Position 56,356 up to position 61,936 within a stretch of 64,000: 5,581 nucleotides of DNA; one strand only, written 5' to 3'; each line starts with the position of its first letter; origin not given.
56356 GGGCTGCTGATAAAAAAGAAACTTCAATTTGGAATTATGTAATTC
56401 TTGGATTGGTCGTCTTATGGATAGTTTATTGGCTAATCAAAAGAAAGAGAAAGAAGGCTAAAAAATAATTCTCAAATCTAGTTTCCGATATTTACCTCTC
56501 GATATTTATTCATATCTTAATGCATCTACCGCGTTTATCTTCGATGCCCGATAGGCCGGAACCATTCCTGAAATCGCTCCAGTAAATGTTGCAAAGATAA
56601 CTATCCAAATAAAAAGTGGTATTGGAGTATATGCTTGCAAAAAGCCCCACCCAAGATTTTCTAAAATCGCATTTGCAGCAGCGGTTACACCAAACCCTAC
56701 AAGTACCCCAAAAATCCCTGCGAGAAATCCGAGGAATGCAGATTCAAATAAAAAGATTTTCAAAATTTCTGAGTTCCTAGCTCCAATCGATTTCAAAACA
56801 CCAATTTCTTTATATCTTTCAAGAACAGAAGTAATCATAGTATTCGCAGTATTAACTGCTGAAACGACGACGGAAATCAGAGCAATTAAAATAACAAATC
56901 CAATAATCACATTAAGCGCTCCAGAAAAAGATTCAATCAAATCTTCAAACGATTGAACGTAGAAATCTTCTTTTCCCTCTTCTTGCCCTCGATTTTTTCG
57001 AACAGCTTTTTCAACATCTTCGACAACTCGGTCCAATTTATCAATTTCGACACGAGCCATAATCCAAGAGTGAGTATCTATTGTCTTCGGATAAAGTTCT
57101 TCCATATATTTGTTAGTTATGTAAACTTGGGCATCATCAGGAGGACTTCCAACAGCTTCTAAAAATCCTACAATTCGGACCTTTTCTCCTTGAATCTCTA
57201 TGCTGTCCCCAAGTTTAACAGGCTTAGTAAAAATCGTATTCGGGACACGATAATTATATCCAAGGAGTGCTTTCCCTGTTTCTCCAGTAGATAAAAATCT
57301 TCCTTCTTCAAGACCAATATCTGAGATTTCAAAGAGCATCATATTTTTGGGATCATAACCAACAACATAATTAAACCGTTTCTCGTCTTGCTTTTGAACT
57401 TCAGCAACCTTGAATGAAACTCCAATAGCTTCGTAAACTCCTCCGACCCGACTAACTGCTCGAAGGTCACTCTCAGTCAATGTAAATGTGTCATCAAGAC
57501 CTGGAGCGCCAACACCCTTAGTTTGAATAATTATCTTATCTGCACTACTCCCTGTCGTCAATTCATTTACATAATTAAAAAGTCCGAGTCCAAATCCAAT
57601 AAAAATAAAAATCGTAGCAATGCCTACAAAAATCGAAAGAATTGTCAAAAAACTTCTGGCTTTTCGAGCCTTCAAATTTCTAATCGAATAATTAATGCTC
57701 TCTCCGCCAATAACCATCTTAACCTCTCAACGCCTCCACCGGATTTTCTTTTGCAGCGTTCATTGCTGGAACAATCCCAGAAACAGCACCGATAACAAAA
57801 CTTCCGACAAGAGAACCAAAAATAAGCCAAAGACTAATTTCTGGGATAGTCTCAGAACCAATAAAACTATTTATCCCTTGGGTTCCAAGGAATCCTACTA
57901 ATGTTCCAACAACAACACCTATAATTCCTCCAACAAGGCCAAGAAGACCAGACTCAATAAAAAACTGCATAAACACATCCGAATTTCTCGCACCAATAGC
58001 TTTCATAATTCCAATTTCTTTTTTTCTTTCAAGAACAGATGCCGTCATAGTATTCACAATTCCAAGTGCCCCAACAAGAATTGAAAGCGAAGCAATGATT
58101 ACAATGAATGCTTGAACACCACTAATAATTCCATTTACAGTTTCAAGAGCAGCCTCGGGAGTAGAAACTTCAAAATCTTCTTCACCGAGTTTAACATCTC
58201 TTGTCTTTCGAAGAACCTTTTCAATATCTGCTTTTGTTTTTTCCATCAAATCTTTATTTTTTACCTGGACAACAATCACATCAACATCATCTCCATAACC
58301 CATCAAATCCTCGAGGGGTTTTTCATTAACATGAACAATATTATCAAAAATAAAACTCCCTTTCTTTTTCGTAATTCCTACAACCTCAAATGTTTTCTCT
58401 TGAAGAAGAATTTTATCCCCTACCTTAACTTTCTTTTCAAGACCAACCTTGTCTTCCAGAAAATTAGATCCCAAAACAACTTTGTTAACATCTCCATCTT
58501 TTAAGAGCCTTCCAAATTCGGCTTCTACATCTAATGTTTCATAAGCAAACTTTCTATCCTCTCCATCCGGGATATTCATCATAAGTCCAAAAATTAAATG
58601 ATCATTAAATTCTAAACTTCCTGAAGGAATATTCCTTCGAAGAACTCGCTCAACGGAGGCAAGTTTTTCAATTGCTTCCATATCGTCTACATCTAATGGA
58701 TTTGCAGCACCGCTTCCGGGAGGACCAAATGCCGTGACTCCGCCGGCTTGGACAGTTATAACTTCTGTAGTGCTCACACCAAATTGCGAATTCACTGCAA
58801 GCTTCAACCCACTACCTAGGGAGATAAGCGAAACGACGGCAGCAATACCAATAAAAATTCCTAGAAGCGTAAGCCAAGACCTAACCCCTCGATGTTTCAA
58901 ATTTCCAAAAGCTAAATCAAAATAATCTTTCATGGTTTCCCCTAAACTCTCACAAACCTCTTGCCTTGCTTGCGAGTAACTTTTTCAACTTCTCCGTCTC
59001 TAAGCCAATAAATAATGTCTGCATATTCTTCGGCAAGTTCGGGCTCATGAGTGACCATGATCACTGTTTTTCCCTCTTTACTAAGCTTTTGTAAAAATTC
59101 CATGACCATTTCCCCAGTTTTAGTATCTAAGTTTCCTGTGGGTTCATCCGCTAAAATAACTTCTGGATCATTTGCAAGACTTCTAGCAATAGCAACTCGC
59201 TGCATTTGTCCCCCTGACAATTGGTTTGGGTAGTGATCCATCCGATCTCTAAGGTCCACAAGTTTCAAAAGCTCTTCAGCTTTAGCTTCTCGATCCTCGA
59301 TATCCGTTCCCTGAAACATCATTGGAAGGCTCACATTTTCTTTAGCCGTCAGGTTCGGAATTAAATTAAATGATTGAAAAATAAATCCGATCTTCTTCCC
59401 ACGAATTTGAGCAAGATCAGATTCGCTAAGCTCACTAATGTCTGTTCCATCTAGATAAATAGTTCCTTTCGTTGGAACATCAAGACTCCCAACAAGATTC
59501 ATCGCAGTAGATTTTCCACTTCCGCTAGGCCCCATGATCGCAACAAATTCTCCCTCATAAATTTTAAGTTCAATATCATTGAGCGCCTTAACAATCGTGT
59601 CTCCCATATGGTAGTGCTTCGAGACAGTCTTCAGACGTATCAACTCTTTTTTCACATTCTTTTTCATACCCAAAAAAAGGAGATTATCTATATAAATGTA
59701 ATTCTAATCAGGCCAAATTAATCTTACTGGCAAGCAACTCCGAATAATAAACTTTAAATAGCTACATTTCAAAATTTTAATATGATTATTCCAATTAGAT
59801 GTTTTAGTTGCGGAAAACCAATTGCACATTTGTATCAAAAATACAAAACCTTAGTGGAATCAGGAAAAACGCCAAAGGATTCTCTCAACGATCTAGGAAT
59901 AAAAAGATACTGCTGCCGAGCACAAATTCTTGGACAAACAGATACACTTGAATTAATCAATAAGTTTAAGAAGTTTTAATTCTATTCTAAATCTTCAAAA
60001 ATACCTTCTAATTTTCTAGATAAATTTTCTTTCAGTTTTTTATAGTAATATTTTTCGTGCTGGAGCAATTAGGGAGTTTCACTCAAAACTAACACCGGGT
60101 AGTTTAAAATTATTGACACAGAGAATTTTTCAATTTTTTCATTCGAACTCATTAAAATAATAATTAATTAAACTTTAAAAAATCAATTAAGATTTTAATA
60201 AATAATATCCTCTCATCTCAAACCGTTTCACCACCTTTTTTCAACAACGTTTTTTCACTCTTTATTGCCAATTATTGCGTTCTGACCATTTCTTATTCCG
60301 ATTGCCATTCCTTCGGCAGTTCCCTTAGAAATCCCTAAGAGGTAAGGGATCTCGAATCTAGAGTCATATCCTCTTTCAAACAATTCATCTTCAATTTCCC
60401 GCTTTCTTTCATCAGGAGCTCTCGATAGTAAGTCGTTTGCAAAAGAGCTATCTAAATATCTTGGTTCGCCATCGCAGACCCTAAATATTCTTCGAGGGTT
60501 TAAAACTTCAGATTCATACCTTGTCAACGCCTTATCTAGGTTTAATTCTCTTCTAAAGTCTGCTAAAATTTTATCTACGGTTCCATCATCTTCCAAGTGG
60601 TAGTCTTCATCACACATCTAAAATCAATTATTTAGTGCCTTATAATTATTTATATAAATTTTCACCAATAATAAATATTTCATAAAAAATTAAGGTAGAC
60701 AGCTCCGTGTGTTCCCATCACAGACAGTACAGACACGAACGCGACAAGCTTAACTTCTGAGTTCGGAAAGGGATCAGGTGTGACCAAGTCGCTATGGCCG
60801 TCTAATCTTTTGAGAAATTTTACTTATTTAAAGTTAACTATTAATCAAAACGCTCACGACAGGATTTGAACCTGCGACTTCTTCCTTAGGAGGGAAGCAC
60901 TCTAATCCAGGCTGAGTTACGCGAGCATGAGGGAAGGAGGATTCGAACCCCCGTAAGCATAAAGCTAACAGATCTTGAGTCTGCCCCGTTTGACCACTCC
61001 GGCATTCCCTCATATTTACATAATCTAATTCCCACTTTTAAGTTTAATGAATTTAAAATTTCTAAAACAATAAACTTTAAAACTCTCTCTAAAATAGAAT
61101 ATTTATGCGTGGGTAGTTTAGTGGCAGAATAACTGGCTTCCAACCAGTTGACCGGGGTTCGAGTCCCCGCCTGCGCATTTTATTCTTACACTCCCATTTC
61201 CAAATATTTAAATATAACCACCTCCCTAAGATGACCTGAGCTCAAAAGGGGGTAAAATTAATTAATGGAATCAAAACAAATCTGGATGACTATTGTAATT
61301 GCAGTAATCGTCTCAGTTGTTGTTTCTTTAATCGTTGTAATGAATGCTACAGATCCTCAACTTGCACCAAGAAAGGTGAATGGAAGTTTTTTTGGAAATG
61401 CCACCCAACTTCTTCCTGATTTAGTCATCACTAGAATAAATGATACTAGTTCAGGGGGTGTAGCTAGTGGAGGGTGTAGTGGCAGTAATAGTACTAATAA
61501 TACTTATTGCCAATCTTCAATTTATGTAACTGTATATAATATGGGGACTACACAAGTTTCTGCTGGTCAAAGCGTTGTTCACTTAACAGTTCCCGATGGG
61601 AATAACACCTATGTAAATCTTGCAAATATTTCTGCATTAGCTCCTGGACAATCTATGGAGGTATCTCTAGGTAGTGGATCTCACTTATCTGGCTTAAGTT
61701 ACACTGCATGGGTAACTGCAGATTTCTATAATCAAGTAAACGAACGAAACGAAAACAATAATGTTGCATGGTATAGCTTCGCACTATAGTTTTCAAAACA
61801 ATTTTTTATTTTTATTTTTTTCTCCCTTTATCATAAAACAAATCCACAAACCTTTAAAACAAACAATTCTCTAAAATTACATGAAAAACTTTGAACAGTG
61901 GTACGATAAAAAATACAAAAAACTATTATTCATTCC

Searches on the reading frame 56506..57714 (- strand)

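Call 72: search_protein_families(library=pfam, proteins=[window:56506-57714:-], max_evalue=0.001)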
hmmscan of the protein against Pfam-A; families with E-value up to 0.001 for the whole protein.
window:56506-57714:- (402 aa): 2 families
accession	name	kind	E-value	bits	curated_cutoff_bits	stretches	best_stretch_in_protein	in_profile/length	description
PF02687.27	FtsX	-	1.8e-20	73.6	25.5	1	275-394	1-119/120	FtsX-like permease C-terminal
PF12704.14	MacB_PCD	-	8.5e-18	65.8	27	1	21-234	1-204/207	MacB-like periplasmic core domain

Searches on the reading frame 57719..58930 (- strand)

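Call 72: search_protein_families(library=pfam, proteins=[window:57719-58930:-], max_evalue=0.001)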
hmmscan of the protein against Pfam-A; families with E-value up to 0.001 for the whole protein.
window:57719-58930:- (403 aa): 2 families
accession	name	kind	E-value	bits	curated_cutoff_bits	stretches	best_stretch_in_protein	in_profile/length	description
PF12704.14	MacB_PCD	-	1.1e-24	88.3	27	1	18-238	1-206/207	MacB-like periplasmic core domain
PF02687.27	FtsX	-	1.8e-22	80.1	25.5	1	278-397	2-120/120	FtsX-like permease C-terminal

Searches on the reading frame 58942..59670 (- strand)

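Call 72: search_protein_families(library=pfam, proteins=[window:58942-59670:-], max_evalue=0.001)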
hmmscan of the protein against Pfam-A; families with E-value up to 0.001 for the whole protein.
window:58942-59670:- (242 aa): 5 families
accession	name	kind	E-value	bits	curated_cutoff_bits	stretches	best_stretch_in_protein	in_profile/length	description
PF00005.33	ABC_tran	-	2.2e-36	125.9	25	1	30-178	1-136/137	ABC transporter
PF02463.25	SMC_N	-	2.2e-06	27.7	40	0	126-218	115-207/220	RecF/RecN/SMC N terminal domain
PF13304.12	AAA_21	-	1e-05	26.2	27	0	157-212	243-302/304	AAA domain, putative AbiEii toxin, Type IV TA system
PF03266.21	NTPase_1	-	0.00012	22.4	23.9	0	127-235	52-159/168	NTPase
PF25199.1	nSTAND_NTPase5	-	0.00049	20.4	34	0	39-62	40-63/145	Novel STAND NTPase 5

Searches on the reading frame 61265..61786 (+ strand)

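Call 72: search_protein_families(library=pfam, proteins=[window:61265-61786:+], max_evalue=0.001)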
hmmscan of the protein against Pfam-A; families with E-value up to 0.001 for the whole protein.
window:61265-61786:+ (174 aa): 1 family
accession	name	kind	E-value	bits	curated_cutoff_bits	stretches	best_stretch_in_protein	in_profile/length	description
PF07705.17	CARDB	-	2.2e-09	37.9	22.7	1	79-167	16-98/101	CARDB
